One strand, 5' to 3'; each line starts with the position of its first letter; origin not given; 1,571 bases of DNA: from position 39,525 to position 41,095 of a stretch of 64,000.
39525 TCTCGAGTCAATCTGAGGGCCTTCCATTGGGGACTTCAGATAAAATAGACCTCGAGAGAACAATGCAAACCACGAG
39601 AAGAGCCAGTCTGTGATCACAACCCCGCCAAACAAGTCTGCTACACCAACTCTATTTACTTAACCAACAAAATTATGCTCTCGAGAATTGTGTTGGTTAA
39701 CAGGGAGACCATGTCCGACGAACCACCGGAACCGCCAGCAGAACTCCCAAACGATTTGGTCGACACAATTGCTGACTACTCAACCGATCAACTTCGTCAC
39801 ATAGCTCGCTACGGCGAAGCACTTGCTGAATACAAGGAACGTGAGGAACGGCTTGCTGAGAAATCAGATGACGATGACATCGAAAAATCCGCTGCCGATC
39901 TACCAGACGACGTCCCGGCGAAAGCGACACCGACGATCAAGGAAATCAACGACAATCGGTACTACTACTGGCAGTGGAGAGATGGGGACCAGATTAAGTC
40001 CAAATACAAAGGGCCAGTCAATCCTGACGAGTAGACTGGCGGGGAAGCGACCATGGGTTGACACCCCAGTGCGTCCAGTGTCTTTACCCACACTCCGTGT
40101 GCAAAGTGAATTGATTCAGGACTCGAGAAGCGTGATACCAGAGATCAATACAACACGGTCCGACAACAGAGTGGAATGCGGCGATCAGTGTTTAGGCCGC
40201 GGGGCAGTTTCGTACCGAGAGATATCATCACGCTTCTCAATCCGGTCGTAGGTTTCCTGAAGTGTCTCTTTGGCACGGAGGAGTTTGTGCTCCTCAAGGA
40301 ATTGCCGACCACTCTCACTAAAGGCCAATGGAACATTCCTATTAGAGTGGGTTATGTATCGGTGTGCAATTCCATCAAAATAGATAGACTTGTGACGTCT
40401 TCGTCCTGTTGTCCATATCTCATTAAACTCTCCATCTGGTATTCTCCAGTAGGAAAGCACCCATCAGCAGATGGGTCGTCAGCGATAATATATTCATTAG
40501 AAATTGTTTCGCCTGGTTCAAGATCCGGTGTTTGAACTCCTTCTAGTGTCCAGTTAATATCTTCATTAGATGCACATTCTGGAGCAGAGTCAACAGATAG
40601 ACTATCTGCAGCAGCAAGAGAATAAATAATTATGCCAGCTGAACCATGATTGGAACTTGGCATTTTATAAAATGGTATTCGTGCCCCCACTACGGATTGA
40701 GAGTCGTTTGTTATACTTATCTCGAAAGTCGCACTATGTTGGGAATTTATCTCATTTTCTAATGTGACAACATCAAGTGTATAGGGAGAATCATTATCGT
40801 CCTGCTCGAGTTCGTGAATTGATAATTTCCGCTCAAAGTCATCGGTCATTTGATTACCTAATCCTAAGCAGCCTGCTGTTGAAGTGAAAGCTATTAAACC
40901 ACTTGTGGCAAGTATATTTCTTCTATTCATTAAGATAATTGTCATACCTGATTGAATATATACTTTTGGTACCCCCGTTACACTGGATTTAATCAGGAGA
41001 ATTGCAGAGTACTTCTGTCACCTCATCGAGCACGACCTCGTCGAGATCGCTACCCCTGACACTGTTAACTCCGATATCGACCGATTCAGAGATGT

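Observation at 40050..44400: orc1/cdc6-associated replication origin with a non-canonical ORB-like repeat family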

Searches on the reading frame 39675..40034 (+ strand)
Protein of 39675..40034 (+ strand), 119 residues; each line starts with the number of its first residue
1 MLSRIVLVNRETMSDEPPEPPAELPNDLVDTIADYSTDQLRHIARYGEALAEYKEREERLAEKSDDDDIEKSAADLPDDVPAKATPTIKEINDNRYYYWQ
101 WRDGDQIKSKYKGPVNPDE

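Call 6: search_protein_families(library=pfam, proteins=[window:39675-40034:+])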
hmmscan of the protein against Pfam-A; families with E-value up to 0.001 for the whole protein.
window:39675-40034:+ (119 aa): 0 families

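Call 31: search_protein_families(library=ncbifam, proteins=[window:39675-40034:+], max_evalue=0.01)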
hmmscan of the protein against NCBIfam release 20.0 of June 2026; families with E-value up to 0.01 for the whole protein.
window:39675-40034:+ (119 aa): 0 families

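Call 49: search_protein_families(library=pfam, proteins=[window:39675-40034:+], max_evalue=10)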
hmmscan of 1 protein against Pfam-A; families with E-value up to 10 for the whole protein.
window:39675-40034:+ (119 aa): 1 family
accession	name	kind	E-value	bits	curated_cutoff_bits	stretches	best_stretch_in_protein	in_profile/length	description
PF03471.22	CorC_HlyC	-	0.062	13.8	27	1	23-52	26-54/81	Transporter associated domain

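Call 58: find_homologous_proteins(query=window:39675-40034:+, max_evalue=0.00001)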
Query window:39675-40034:+ (119 aa): 1327 proteins with E <= 0.00001 among 1336 candidates; the best 120 are listed.
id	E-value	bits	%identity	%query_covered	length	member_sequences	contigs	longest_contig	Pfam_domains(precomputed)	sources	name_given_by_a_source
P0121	6.7e-64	231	100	90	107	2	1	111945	PF20586.4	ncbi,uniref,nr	ncbi:hypothetical protein [Natronolimnobius baerhuensis]|uniref:DUF6788 domain-containing protein n=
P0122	4.3e-55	203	88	90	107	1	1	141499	PF20586.4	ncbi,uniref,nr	ncbi:hypothetical protein G6M89_20015 [Natronolimnobius sp. AArcel1]|uniref:hypothetical protein n=1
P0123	3.8e-51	190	83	90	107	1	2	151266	PF20586.4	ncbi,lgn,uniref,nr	ncbi:hypothetical protein [Natronolimnobius baerhuensis]|uniref:DUF6788 domain-containing protein n=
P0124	6.7e-47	177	69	100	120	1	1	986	PF20586.4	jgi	jgi:hypothetical protein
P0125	1.8e-46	175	70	100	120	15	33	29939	PF20586.4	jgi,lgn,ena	jgi:hypothetical protein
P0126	1.9e-46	175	69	100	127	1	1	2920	PF20586.4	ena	-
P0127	2.6e-46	175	70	100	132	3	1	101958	PF20586.4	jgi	-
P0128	3.0e-46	174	70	97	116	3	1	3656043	PF20586.4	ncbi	-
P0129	7.7e-46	173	69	100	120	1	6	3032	PF20586.4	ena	-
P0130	9.0e-46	173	69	100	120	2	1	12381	PF20586.4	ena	-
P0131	1.2e-45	173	69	100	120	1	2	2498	PF20586.4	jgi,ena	-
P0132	1.4e-45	172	68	100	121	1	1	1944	PF20586.4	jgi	jgi:hypothetical protein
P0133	2.2e-45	172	70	94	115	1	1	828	PF20586.4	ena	-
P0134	3.2e-45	171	68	100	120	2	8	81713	PF20586.4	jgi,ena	-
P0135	3.2e-45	171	69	100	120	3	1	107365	PF20586.4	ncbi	-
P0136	3.6e-45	171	75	89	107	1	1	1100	PF20586.4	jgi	jgi:hypothetical protein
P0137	8.1e-45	170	68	100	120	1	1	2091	PF20586.4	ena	-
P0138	8.9e-45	170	67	100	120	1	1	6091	PF20586.4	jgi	-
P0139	1.2e-44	169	68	96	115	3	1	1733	PF20586.4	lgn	-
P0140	1.5e-44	169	68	100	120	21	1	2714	PF20586.4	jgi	-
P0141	1.9e-44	169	73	90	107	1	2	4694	PF20586.4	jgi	jgi:hypothetical protein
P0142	2.2e-44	168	64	100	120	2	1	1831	PF20586.4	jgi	-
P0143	2.7e-44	168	67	100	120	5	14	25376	PF20586.4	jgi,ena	-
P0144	2.9e-44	168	68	100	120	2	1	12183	PF20586.4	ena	-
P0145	3.3e-44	168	69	96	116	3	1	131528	PF20586.4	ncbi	-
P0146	4.9e-44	167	73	90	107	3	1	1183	PF20586.4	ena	-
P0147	4.9e-44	167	68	100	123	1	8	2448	PF20586.4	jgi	jgi:hypothetical protein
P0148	5.8e-44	167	73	90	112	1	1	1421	PF20586.4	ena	-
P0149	5.8e-44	167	72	90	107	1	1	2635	PF20586.4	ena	-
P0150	6.3e-44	167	72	90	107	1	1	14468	PF20586.4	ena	-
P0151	7.9e-44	167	66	100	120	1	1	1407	PF20586.4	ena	-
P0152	8.3e-44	167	72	90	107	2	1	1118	PF20586.4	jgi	-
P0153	9.2e-44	166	73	90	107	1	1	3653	PF20586.4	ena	-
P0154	9.8e-44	166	64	100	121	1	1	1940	PF20586.4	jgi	jgi:hypothetical protein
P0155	1.0e-43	166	66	100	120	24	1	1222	PF20586.4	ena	-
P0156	1.0e-43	166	69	78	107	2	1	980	PF20586.4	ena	-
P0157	1.3e-43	166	68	96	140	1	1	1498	PF20586.4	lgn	-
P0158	1.4e-43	166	69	78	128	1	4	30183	PF20586.4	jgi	jgi:hypothetical protein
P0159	1.4e-43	166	67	100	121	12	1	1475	PF20586.4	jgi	jgi:hypothetical protein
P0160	1.5e-43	166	71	90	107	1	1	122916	PF20586.4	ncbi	-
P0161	1.8e-43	165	66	100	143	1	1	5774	PF20586.4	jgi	jgi:hypothetical protein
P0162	1.9e-43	165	71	90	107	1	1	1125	PF20586.4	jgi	-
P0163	2.0e-43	165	71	89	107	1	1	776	PF20586.4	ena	-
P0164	2.0e-43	165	72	90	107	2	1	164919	PF20586.4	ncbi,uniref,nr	ncbi:hypothetical protein [Natrinema gelatinilyticum]|uniref:hypothetical protein n=1 Tax=Natrinema 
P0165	2.0e-43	165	71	90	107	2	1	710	PF20586.4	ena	-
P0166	2.1e-43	165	66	100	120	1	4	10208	PF20586.4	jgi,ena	-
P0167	2.1e-43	165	68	100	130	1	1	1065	PF20586.4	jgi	-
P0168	2.1e-43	165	70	90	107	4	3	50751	PF20586.4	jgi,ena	-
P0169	2.3e-43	165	70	90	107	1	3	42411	PF20586.4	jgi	-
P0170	2.4e-43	165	72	90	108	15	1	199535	PF20586.4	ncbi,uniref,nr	ncbi:hypothetical protein [Halorussus salinisoli]|uniref:hypothetical protein n=1 Tax=Halorussus sal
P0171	2.4e-43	165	72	90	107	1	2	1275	PF20586.4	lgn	-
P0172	2.5e-43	165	70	90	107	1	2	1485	PF20586.4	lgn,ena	-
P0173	2.6e-43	165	67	97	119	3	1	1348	PF20586.4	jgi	-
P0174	2.6e-43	165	70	90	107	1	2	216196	PF20586.4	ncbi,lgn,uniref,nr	ncbi:hypothetical protein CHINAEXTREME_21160 (plasmid) [Halobiforma lacisalsi AJ5]|uniref:DUF6788 do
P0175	2.8e-43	165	73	90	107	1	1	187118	PF20586.4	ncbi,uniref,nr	ncbi:hypothetical protein [Haloarcula marina]|uniref:hypothetical protein n=1 Tax=Haloarcula marina 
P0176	2.9e-43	165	70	90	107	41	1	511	PF20586.4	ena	-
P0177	3.2e-43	165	72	90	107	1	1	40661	PF20586.4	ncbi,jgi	-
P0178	3.3e-43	165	71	90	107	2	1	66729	PF20586.4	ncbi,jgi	-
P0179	3.5e-43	165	70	89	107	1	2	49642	PF20586.4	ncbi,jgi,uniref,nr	ncbi:hypothetical protein [Halarchaeum nitratireducens]|uniref:DUF6788 domain-containing protein n=1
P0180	3.7e-43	165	72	90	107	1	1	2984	PF20586.4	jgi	-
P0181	3.7e-43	165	72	88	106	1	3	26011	PF20586.4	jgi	jgi:hypothetical protein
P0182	3.9e-43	164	65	100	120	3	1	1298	PF20586.4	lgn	-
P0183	3.9e-43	164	69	90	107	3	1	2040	PF20586.4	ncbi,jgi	jgi:hypothetical protein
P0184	4.1e-43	164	66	100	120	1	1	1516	PF20586.4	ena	-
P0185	5.1e-43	164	71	90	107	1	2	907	PF20586.4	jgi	-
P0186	5.7e-43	164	74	89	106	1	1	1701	PF20586.4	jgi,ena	-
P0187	5.9e-43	164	71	90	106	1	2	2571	PF20586.4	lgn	-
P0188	6.0e-43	164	70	90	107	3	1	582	PF20586.4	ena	-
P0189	6.2e-43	164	74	76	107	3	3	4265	PF20586.4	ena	-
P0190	6.8e-43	164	68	96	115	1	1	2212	PF20586.4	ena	-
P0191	7.1e-43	164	69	96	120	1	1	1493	PF20586.4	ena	-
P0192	7.2e-43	164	72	89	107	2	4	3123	PF20586.4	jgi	jgi:hypothetical protein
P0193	7.4e-43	164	71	90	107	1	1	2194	PF20586.4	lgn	-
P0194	7.7e-43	163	71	90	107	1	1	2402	PF20586.4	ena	-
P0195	8.3e-43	163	71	89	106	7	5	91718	PF20586.4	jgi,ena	-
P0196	8.3e-43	163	71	88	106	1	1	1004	PF20586.4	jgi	jgi:hypothetical protein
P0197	8.6e-43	163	71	90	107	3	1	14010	PF20586.4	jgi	jgi:hypothetical protein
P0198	8.6e-43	163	72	90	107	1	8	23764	PF20586.4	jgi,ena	-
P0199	8.6e-43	163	70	90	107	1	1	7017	PF20586.4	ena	-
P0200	9.2e-43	163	70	78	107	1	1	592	PF20586.4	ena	-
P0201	9.4e-43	163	69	90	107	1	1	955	PF20586.4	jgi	jgi:hypothetical protein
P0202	9.6e-43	163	70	90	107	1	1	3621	PF20586.4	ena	-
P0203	1.0e-42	163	72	90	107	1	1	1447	PF20586.4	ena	-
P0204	1.0e-42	163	69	90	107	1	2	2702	PF20586.4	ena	-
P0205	1.0e-42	163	69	90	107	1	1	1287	PF20586.4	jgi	-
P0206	1.1e-42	163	66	97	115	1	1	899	PF20586.4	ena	-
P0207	1.1e-42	163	69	96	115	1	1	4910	PF20586.4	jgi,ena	-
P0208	1.1e-42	163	72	90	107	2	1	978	PF20586.4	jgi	jgi:hypothetical protein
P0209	1.1e-42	163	71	90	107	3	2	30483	PF20586.4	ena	-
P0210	1.1e-42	163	71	90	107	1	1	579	PF20586.4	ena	-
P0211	1.1e-42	163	69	90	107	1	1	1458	PF20586.4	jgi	jgi:hypothetical protein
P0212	1.2e-42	163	70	90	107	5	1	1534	PF20586.4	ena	-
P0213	1.2e-42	163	69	90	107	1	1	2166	PF20586.4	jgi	jgi:hypothetical protein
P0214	1.3e-42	163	68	90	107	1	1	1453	PF20586.4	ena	-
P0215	1.3e-42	163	70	90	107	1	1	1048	PF20586.4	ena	-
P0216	1.4e-42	163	71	90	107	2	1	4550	PF20586.4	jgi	-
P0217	1.4e-42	163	70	77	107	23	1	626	PF20586.4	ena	-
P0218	1.4e-42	163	72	90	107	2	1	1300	PF20586.4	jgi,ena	-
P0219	1.6e-42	162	71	77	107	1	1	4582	PF20586.4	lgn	-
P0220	1.6e-42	162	71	89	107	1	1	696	PF20586.4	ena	-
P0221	1.6e-42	162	70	90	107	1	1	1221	PF20586.4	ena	-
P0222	1.8e-42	162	70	90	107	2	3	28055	PF20586.4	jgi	-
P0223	1.8e-42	162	69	90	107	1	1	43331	PF20586.4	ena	-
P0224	1.8e-42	162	69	90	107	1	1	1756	PF20586.4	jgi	jgi:hypothetical protein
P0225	1.8e-42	162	65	99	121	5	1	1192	PF20586.4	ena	-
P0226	2.2e-42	162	61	100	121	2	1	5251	PF20586.4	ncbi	-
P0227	2.3e-42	162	70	90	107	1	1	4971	PF20586.4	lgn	-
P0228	2.3e-42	162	70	90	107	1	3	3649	PF20586.4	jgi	-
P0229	2.3e-42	162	70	90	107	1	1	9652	PF20586.4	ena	-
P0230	2.7e-42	162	69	90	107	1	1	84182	PF20586.4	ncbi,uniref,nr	ncbi:hypothetical protein [Haladaptatus cibarius]|uniref:hypothetical protein n=1 Tax=Haladaptatus c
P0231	2.9e-42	162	68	90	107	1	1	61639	PF20586.4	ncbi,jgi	-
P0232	2.9e-42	162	71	90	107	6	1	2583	PF20586.4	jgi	-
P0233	3.1e-42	162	69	90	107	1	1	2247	PF20586.4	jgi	jgi:hypothetical protein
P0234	3.1e-42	162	68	90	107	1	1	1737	PF20586.4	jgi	-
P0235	3.2e-42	162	69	90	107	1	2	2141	PF20586.4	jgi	jgi:hypothetical protein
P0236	3.2e-42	161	66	96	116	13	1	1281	PF20586.4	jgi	-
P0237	3.3e-42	161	69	90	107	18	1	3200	PF20586.4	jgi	jgi:hypothetical protein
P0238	3.4e-42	161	70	89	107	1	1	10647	PF20586.4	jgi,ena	jgi:hypothetical protein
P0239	3.5e-42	161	73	90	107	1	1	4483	PF20586.4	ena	-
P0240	3.5e-42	161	68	90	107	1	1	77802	PF20586.4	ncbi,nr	ncbi:hypothetical protein QA599_11380 [Haloarculaceae archaeon H-GB1-1]|nr:hypothetical protein [Hal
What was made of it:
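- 39675..40034 (+): DUF6788 small protein gene (probable start Met13 at 39711, 107 aa), a frequent companion of this origin family. A decayed piece lies at 42075-42173 and a 5' remnant at 44734-44790. Call 58 (precomputed PF20586; P0121 is 100% identical, from Natronolimnobius baerhuensis).
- Tried and rejected: My own hmmscan of the 119-aa protein found no Pfam family (calls 6, 49), although precomputed annotations list PF20586/DUF6788 for its homologs (call 58).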

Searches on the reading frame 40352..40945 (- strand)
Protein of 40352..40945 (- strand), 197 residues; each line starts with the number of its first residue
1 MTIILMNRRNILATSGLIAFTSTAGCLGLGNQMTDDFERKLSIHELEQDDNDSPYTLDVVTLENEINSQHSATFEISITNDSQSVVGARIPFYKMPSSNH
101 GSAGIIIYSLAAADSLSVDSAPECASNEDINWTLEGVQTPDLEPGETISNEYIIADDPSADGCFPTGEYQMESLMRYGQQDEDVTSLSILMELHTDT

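Call 6: search_protein_families(library=pfam, proteins=[window:40352-40945:-])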
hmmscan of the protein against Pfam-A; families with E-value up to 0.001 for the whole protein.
window:40352-40945:- (197 aa): 0 families

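Call 31: search_protein_families(library=ncbifam, proteins=[window:40352-40945:-], max_evalue=0.01)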
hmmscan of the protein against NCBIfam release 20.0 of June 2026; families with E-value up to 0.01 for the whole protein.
window:40352-40945:- (197 aa): 0 families
